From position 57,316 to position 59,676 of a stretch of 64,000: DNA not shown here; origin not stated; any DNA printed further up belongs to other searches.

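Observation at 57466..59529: Unusual triple fusion of C5 DNA methyltransferase, RecA/KaiC-like ATPase and UVR motif, translationally coupled to a ParB-like gene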

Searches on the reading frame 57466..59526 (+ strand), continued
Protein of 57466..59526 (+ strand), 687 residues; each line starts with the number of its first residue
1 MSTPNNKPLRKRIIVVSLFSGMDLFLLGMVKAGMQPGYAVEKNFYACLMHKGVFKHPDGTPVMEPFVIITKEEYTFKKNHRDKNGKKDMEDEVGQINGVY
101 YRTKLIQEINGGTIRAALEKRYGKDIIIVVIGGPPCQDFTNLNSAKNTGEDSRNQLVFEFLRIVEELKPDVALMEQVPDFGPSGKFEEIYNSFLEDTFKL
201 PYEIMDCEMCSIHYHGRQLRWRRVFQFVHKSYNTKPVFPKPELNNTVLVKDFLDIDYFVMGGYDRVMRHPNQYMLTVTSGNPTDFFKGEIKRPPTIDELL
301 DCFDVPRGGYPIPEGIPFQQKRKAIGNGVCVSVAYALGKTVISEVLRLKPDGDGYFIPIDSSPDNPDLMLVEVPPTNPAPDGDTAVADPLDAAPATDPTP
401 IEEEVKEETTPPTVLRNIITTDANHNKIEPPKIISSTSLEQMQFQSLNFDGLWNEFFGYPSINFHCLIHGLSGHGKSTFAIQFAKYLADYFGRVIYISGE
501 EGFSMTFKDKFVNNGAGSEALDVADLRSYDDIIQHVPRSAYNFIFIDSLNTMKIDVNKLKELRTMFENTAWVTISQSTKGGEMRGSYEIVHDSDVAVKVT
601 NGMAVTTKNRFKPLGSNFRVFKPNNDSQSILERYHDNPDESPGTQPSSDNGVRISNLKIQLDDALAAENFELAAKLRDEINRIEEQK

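Call 15: find_encoding_contigs(protein=P0017, flank=10000, max_places=2)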
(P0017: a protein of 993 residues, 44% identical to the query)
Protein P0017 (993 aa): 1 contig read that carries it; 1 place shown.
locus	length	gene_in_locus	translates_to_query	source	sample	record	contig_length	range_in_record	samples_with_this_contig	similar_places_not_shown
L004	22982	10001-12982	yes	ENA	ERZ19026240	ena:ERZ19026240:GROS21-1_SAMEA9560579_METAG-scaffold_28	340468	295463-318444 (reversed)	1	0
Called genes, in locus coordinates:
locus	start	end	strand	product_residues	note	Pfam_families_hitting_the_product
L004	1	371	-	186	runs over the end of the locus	-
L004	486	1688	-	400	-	PF22458:RsmF-B_ferredox, PF01209:Ubie_methyltran (weak), PF01189:Methyltr_RsmB-F, PF13847:Methyltransf_31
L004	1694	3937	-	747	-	PF01839:FG-GAP (faint), PF13517:FG-GAP_3, PF18962:Por_Secre_tail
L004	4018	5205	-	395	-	PF07394:DUF1501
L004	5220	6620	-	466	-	PF08811:DUF1800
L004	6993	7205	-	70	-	PF09954:DUF2188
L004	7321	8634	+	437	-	-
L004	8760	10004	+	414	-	-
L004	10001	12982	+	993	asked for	PF00145:DNA_methylase, PF13479:AAA_24 (weak), PF02151:UVR (faint)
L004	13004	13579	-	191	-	PF06114:Peptidase_M78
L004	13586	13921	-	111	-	PF01381:HTH_3 (weak), PF13560:HTH_31 (faint)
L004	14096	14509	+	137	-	PF01844:HNH (weak), PF14279:HNH_5 (weak)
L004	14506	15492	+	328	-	PF01734:Patatin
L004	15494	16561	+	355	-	PF18144:SMODS (weak), PF21654:DncV-like_NTFase, PF21713:DncV_C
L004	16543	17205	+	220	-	-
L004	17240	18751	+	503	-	PF11074:DUF2779, PF13482:RNase_H_2 (weak)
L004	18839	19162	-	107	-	-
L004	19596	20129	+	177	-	-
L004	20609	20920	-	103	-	PF12957:DUF3846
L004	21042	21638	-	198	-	-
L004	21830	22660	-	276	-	PF20234:DUF6591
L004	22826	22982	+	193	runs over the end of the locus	-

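Call 16: find_encoding_contigs(protein=P0035, flank=10000, max_places=2)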
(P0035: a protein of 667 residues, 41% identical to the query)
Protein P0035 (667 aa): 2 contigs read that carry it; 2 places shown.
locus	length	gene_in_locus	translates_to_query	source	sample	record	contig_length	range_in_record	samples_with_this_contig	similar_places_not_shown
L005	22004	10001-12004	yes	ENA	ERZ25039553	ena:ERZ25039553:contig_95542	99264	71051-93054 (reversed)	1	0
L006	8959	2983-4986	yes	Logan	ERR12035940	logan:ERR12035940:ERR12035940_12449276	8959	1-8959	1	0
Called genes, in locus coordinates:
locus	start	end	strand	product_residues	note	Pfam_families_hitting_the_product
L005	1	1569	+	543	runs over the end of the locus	PF07804:HipA_C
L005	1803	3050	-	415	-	PF13289:SIR2_2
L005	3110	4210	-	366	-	-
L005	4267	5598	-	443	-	-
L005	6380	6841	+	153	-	-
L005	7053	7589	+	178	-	-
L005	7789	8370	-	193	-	PF00589:Phage_integrase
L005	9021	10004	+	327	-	-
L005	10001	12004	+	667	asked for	PF00145:DNA_methylase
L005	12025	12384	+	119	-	-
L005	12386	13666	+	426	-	PF00589:Phage_integrase (weak)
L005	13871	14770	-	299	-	PF00578:AhpC-TSA (weak), PF08534:Redoxin (weak), PF00085:Thioredoxin (weak), PF13098:Thioredoxin_2 (faint), PF13905:Thioredoxin_8 (weak)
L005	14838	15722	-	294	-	PF08534:Redoxin (weak)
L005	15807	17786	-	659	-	PF03572:Peptidase_S41, PF18962:Por_Secre_tail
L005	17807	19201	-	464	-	PF01731:Arylesterase (faint), PF25021:TEN_NHL, PF08450:SGL (faint), PF22807:TrAA12 (faint), PF01436:NHL (faint), PF06739:SBBP (faint), PF25021:TEN_NHL, PF18962:Por_Secre_tail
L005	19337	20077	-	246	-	PF00072:Response_reg, PF04397:LytTR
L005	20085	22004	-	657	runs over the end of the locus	PF00515:TPR_1 (faint), PF07719:TPR_2 (faint), PF13176:TPR_7 (faint), PF13181:TPR_8 (faint), PF13374:TPR_10 (faint), PF17874:TPR_MalT (faint), PF13424:TPR_12, PF06580:His_kinase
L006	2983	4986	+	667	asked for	PF00145:DNA_methylase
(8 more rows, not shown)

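Call 17: find_encoding_contigs(protein=P0005, flank=10000, max_places=2)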
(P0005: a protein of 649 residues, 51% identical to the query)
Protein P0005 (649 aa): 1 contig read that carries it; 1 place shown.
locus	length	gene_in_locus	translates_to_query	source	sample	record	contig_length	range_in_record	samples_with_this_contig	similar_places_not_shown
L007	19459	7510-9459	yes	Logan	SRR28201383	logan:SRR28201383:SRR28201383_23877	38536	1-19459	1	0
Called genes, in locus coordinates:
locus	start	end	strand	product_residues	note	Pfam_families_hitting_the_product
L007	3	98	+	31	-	?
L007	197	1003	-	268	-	PF18144:SMODS, PF01909:NTP_transf_2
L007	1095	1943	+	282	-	-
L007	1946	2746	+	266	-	PF18144:SMODS, PF01909:NTP_transf_2 (weak)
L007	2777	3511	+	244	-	PF18144:SMODS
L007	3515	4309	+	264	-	PF18144:SMODS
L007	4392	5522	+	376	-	-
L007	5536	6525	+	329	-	-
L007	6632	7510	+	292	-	-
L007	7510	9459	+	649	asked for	PF00145:DNA_methylase, PF20720:nSTAND3 (faint), PF02151:UVR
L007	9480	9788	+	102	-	-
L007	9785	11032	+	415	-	PF13102:Phage_int_SAM_5, PF00589:Phage_integrase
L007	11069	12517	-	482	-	-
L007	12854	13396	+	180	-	-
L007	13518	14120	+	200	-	-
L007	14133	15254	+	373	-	-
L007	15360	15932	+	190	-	-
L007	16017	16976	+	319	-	-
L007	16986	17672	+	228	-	-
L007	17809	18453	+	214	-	-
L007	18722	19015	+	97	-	PF13560:HTH_31, PF12844:HTH_19 (faint), PF01381:HTH_3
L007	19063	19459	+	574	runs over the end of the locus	PF00145:DNA_methylase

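Call 22: search_protein_families(library=padloc, proteins=[window:57466-59526:+], max_evalue=0.01)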
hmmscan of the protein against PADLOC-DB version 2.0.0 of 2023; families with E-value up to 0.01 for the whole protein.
window:57466-59526:+ (687 aa): 50 families (the best 25 are shown)
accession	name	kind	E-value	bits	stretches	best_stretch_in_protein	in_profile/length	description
PDLC03326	MTase_II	-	2.4e-24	84.3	2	106-242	56-188/412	Type II methyltransferase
PDLC00033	DruM2|DruM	-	5.2e-24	83.2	1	6-247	15-206/368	DNA cytosine methylase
PDLC00030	DruM2|DruM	-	5.8e-23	79.7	2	72-234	33-190/380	DNA cytosine methylase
PDLC03378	MTase_II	-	2.1e-21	74.6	1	13-251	3-193/344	Type II methyltransferase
PDLC03234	MTase_II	-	9.1e-21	72.5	1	11-245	3-189/375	Type II methyltransferase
PDLC03272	MTase_II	-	2.6e-16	57.8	1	5-253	67-261/407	Type II methyltransferase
PDLC03355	MTase_II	-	3.6e-15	54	1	106-225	66-184/377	Type II methyltransferase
PDLC00026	DruM2|DruM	-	1.7e-14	52.1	1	110-244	53-183/336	DNA cytosine methylase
PDLC03270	MTase_II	-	2.8e-14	50.9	1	119-273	61-204/309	Type II methyltransferase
PDLC03237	MTase_II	-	8.4e-14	48.4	1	15-226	796-965/1036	Type II methyltransferase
PDLC03225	MTase_II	-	9.7e-13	45.7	1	126-180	85-139/615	Type II methyltransferase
PDLC02649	DrmMII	-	2.1e-12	44.7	1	11-251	3-242/422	DrmMII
PDLC03384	MTase_II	-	4.3e-11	40.3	1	99-267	44-218/377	Type II methyltransferase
PDLC03307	MTase_II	-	2.1e-10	38.4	1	122-180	60-114/382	Type II methyltransferase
PDLC03731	oMTase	-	1e-09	35.9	1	129-241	77-187/326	orphan methyltransferase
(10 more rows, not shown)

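Call 24: search_protein_families(library=pfam, proteins=[P0002, P0047, P0083, P0017, P0070], max_evalue=0.05)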
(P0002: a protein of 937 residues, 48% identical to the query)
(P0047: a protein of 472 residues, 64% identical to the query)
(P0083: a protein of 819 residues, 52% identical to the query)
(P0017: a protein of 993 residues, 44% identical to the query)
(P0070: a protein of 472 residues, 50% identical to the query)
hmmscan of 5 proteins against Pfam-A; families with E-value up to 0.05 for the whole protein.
P0002 (937 aa): 8 families
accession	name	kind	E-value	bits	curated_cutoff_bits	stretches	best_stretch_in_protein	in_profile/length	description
PF00145.23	DNA_methylase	-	1.4e-21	77.7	22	1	99-225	44-168/324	C-5 cytosine-specific DNA methylase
PF02151.25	UVR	-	4.3e-08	33.1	21.5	1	899-931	1-33/36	UvrB/uvrC motif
PF13479.12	AAA_24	-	2.3e-05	24.8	27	1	725-811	5-76/195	AAA domain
PF20720.3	nSTAND3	-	0.00032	20.9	27.2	1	724-798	19-98/155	Novel STAND NTPase 3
PF00910.28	RNA_helicase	-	0.0014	19.5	21.5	1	726-767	2-48/105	RNA helicase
PF13481.12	AAA_25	-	0.0042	17.2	27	1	725-811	36-155/195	AAA domain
PF01656.29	CbiA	-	0.0061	17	25.4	1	726-882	3-85/125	CobQ/CobB/MinD/ParA nucleotide binding domain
PF23872.1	DUF7227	-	0.0061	16.6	27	1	612-655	178-221/223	Domain of unknown function (DUF7227)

P0047 (472 aa): 9 families
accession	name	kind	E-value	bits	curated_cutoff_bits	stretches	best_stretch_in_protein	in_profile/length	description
PF13479.12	AAA_24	-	2.3e-07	31.3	27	1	299-392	4-82/195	AAA domain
PF13173.12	AAA_14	-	0.00058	20.3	27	1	300-411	5-100/129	AAA domain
PF20720.3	nSTAND3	-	0.0013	18.9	27.2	1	297-343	17-63/155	Novel STAND NTPase 3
PF00910.28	RNA_helicase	-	0.0014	19.6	21.5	1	301-370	2-62/105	RNA helicase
PF25199.1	nSTAND_NTPase5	-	0.0068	16.7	34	1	300-339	44-84/145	Novel STAND NTPase 5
PF01656.29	CbiA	-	0.0072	16.7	25.4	1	301-389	3-54/125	CobQ/CobB/MinD/ParA nucleotide binding domain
PF06745.19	ATPase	-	0.0083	16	26.6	1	292-336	15-59/231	KaiC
PF01637.24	ATPase_2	-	0.017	15.4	33.2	1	296-366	19-90/225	ATPase domain predominantly from Archaea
PF08433.16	KTI12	-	0.03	14.2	22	0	301-352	5-54/271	Chromatin associated protein KTI12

P0083 (819 aa): 7 families
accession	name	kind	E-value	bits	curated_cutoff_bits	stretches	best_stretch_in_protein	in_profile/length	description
PF00145.23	DNA_methylase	-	7.2e-19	68.8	22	2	47-244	6-196/324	C-5 cytosine-specific DNA methylase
PF13479.12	AAA_24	-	2.8e-05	24.5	27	1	664-748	5-76/195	AAA domain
PF13481.12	AAA_25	-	0.00021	21.4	27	1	662-722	34-104/195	AAA domain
PF23872.1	DUF7227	-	0.0004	20.5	27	1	540-592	171-219/223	Domain of unknown function (DUF7227)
PF06745.19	ATPase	-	0.00069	19.5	26.6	1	665-715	23-73/231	KaiC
PF08433.16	KTI12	-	0.01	15.8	22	1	665-749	5-83/271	Chromatin associated protein KTI12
PF05118.21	Asp_Arg_Hydrox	-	0.033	14.5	22.6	0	505-570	4-73/157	Aspartyl/Asparaginyl beta-hydroxylase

P0017 (993 aa): 5 families
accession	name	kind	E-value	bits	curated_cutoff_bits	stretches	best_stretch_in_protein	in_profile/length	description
PF00145.23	DNA_methylase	-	5e-17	62.7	22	1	97-265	34-210/324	C-5 cytosine-specific DNA methylase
PF13479.12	AAA_24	-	3.4e-06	27.5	27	1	770-857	4-76/195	AAA domain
PF02151.25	UVR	-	1.7e-05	24.8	21.5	1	960-991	4-35/36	UvrB/uvrC motif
PF23872.1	DUF7227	-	0.0031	17.6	27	1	666-707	178-219/223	Domain of unknown function (DUF7227)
PF06745.19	ATPase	-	0.035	13.9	26.6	0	772-808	23-60/231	KaiC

P0070 (472 aa): 15 families
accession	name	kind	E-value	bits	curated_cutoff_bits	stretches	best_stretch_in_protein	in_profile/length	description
PF13479.12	AAA_24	-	1.8e-05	25.1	27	1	302-390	5-78/195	AAA domain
PF13086.12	AAA_11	-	8.3e-05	22.9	27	0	60-224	89-197/257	AAA domain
PF20720.3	nSTAND3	-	9.8e-05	22.5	27.2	1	301-345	19-63/155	Novel STAND NTPase 3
PF09848.15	SLFN-g3_helicase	-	0.00084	19.1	24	1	302-373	4-74/354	Schlafen group 3, DNA/RNA helicase domain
PF06745.19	ATPase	-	0.0012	18.7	26.6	1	302-339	22-60/231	KaiC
PF00910.28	RNA_helicase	-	0.0016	19.3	21.5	1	303-349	2-45/105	RNA helicase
PF08433.16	KTI12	-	0.003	17.5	22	1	303-337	5-39/271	Chromatin associated protein KTI12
PF03796.21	DnaB_C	-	0.0054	16.6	27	1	302-391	22-115/255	DnaB-like helicase C terminal domain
PF07088.17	GvpD_P-loop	-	0.0064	16.8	24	1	303-362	14-71/189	GvpD gas vesicle protein, P-loop domain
PF13441.11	Gly-zipper_YMGG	-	0.012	15.8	28.9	1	135-166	11-41/45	YMGG-like Gly-zipper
PF25199.1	nSTAND_NTPase5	-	0.018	15.3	34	0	302-336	44-79/145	Novel STAND NTPase 5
PF00004.35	AAA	-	0.019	15.8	21.2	0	303-412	2-94/131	ATPase family associated with various cellular activities (AAA)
PF13173.12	AAA_14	-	0.032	14.7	27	0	303-413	6-100/129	AAA domain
PF24883.2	NPHP3_N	-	0.039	14.6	24.8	0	302-332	25-55/164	Nephrocystin 3, N-terminal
PF18716.7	VATC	-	0.045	14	26.6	0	2-33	2-37/43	Vms1-associating treble clef domain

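Call 44: find_related_loci(query=A4, collection=genome_contigs, flank=10000)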
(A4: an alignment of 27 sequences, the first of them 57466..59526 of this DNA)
Query A4 (687 aa) in genome_contigs; peptide patterns used: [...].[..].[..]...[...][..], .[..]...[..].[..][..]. (x = any residue, [..] = any of these).
188 stretches matched a pattern; 84 encode a relative of the query (tblastn E <= 1e-3); the best 80 are kept; 80 distinct loci.
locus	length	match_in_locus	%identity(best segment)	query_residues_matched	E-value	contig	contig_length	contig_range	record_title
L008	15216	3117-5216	49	8-684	0e+0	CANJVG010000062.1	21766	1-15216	MAG: Bacteroidetes bacterium isolate RH-23may17-913 genome assembly, contig: RH-23may17-C17517, whole genome shotgun seq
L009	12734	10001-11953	46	10-637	4e-173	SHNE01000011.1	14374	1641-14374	MAG: Bacteroidetes bacterium isolate Bin7_1 c_000000000766, whole genome shotgun sequence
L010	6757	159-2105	43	3-622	1e-151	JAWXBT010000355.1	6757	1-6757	MAG: bacterium isolate MP7G1.125 k99_2544382, whole genome shotgun sequence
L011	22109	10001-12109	49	8-686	0e+0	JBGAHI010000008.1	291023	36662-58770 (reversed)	MAG: Chitinophagales bacterium isolate MAG_MBR_H125.23 MBRH125-23_opera_contig_278, whole genome shotgun sequence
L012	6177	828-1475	63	411-627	5e-84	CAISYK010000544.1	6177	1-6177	MAG: uncultured Bacteroidetes bacterium isolate Kiruna_bin-08168 genome assembly, contig: bin-08168:0544/1288, whole gen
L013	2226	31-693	62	401-625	6e-86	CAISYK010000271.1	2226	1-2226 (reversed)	MAG: uncultured Bacteroidetes bacterium isolate Kiruna_bin-08168 genome assembly, contig: bin-08168:0271/1288, whole gen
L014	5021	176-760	68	428-622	7e-82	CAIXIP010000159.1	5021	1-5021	MAG: uncultured Bacteroidetes bacterium isolate KT5_bin-767 genome assembly, contig: bin-767:159/358, whole genome shotg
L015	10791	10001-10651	57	399-621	3e-77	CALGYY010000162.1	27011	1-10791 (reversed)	MAG TPA_asm: uncultured Bacteroidetes bacterium isolate SRR3330212_bin.90_CONCOCT_v1.1_MAG genome assembly, contig: ERZ7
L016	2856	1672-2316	57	405-622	5e-77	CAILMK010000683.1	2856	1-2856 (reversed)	uncultured bacterium isolate Umea_bin-10179 genome assembly, contig: bin-10179:683/764, whole genome shotgun sequence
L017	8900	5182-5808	58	414-621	9e-75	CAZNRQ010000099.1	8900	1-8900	MAG TPA_asm: uncultured Bacteroidales bacterium isolate SRP142039_co2_135 genome assembly, contig: NODE_6848_length_8900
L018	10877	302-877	64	432-623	2e-74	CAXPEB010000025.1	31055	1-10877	MAG: Bacteroidia bacterium isolate 02um_A1D0723_1.34 genome assembly, contig: k127_392725, whole genome shotgun sequence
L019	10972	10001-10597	59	432-631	2e-72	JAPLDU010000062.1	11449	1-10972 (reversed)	MAG: Bacteroidia bacterium isolate LacPavin_0419_WC90_MAG_39_9 LacPavin_0419_WC90_scaffold_124748, whole genome shotgun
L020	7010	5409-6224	47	379-661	1e-72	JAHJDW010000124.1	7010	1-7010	MAG: Bacteroidetes bacterium isolate Modern_marine.mb.87 Modern_marine.mb.87_k141_886821, whole genome shotgun sequence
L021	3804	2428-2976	63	439-621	7e-71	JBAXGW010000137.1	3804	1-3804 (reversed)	MAG: Bacteroidota bacterium isolate ELA307 MAG307_137, whole genome shotgun sequence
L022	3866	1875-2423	63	439-621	6e-71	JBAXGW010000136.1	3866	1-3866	MAG: Bacteroidota bacterium isolate ELA307 MAG307_136, whole genome shotgun sequence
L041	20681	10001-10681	47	400-621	1e-59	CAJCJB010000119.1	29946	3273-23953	Candidatus Saccharibacteria bacterium isolate BOG_genome_mining.63 genome assembly, contig: k141_1212331, whole genome s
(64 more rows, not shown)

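Call 46: find_encoding_contigs(protein=P0047, flank=10000, max_places=2)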
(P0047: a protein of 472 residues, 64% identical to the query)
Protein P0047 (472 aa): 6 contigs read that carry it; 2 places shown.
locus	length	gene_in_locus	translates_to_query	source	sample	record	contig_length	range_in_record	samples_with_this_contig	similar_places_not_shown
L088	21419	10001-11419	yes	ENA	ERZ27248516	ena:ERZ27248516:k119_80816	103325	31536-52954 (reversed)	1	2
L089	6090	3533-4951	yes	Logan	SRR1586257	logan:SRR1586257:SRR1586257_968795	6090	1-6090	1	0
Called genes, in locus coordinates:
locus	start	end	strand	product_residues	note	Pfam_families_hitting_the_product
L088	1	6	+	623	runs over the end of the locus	PF05227:CHASE3, PF00989:PAS, PF08448:PAS_4, PF13426:PAS_9, PF13596:PAS_10 (faint), PF08447:PAS_3 (weak), PF00512:HisKA, PF02518:HATPase_c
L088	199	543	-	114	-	-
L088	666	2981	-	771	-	PF18911:PKD_4, PF00801:PKD (weak), PF18962:Por_Secre_tail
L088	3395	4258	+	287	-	PF00483:NTP_transferase, PF12804:NTP_transf_3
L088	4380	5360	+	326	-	PF00348:polyprenyl_synt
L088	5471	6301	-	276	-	PF11306:DUF3108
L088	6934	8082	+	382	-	PF17293:Arm-DNA-bind_5, PF13102:Phage_int_SAM_5, PF00589:Phage_integrase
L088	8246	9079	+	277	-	-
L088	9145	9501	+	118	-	PF12728:HTH_17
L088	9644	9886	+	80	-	-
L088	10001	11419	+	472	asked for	PF13479:AAA_24 (weak)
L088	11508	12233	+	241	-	PF19570:DUF6088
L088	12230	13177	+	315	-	PF08843:AbiEii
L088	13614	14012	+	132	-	-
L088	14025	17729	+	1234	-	PF07504:FTP, PF01447:Peptidase_M4, PF02868:Peptidase_M4_C, PF00431:CUB, PF18962:Por_Secre_tail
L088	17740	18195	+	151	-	-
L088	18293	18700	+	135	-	-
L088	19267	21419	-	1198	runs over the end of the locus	PF25174:Beta-prop_THOC3 (faint), PF26550:Tricorn_2nd (weak), PF26549:Tricorn_N, PF13529:Peptidase_C39_2 (weak), PF25275:Golvesin_C, PF18962:Por_Secre_tail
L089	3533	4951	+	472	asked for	PF13479:AAA_24 (weak)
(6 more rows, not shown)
